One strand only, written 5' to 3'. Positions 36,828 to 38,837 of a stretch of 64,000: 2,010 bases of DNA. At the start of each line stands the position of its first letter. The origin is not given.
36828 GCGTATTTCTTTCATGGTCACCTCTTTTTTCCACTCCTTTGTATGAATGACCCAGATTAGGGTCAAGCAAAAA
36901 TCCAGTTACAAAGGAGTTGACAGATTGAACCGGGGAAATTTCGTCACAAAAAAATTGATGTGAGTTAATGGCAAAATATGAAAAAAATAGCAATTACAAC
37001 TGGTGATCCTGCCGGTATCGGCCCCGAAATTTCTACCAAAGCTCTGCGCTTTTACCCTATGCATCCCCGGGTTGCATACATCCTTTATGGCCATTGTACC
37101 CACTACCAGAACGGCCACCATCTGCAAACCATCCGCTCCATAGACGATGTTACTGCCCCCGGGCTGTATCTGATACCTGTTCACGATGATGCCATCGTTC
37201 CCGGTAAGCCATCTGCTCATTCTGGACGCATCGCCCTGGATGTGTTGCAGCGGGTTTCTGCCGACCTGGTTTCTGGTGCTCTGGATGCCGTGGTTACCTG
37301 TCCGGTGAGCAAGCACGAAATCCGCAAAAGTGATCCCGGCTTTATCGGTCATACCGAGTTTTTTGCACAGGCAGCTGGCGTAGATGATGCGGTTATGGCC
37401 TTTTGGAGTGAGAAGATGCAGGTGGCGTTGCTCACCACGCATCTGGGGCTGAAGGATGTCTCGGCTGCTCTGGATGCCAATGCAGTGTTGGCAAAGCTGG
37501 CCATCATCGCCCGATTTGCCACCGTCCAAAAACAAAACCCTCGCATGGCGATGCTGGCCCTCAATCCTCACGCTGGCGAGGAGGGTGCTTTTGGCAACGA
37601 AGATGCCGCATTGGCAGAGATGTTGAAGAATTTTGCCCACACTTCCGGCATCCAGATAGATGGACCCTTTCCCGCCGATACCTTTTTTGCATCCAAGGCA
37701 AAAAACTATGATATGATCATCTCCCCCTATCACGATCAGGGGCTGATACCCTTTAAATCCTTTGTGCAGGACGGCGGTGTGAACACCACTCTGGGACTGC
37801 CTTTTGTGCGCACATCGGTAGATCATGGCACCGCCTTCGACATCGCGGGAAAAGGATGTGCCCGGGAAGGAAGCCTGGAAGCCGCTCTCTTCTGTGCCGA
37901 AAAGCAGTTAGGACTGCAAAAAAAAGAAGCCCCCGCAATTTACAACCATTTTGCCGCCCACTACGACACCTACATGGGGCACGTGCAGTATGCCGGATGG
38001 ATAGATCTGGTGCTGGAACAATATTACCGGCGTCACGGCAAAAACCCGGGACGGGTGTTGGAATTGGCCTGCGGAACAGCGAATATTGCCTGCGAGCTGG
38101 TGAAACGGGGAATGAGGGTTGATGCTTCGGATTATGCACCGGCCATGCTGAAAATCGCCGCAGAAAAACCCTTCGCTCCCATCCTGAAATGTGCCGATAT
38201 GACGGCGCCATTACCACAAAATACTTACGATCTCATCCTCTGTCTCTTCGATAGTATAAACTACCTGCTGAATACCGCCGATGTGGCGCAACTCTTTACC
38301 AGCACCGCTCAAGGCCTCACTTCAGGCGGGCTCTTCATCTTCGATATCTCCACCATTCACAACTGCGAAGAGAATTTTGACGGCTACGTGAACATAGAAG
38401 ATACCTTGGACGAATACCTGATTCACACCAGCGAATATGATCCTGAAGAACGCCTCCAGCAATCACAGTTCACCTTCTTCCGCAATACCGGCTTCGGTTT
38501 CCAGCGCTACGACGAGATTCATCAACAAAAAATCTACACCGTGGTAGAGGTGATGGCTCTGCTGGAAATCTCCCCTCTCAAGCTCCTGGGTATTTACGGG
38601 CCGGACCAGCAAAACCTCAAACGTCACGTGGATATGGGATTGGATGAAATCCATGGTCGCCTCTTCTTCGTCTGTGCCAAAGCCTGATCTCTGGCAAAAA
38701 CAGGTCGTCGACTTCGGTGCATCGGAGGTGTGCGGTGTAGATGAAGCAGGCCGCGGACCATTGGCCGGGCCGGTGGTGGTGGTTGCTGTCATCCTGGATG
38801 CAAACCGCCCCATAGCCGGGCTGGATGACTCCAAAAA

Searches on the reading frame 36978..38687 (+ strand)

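Call 59: search_protein_families(library=pfam, proteins=[window:36978-38687:+], max_evalue=0.00001)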
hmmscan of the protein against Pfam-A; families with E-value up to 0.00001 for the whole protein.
window:36978-38687:+ (569 aa): 4 families
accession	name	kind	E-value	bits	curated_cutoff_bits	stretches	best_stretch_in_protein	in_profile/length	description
PF04166.17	PdxA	-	3.8e-82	276.3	27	1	52-307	28-286/286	Pyridoxal phosphate biosynthetic protein PdxA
PF13649.12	Methyltransf_25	-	2.2e-11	44.7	27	1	360-451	1-97/97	Methyltransferase domain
PF08241.18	Methyltransf_11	-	3.9e-10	40.7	21.2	1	361-455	1-95/95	Methyltransferase domain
PF08242.18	Methyltransf_12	-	8.9e-07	30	30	1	361-453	1-98/98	Methyltransferase domain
